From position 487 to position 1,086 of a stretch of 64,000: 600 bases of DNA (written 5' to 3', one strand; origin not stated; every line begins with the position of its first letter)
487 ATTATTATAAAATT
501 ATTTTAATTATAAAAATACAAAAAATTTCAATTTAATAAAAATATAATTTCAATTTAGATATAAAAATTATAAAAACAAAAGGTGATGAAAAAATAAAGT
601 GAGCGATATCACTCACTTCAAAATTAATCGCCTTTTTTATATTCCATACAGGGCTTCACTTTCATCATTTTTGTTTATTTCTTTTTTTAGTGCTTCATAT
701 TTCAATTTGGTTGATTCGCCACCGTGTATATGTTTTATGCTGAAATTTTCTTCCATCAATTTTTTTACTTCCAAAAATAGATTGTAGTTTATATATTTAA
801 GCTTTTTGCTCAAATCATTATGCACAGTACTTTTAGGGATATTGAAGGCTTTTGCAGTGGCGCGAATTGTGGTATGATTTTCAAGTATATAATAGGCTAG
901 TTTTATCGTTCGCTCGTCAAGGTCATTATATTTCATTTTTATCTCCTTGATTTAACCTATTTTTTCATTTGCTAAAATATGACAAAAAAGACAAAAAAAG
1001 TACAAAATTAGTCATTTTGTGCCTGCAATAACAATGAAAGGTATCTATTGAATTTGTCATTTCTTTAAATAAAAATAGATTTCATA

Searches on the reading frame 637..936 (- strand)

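Call 20: search_protein_families(library=pfam, proteins=[window:637-936:-])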
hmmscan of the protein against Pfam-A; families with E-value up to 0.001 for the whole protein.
window:637-936:- (99 aa): 1 family
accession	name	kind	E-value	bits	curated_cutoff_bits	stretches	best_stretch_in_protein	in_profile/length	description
PF12116.14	SpoIIID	-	1.3e-26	93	27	1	6-82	4-80/82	Stage III sporulation protein D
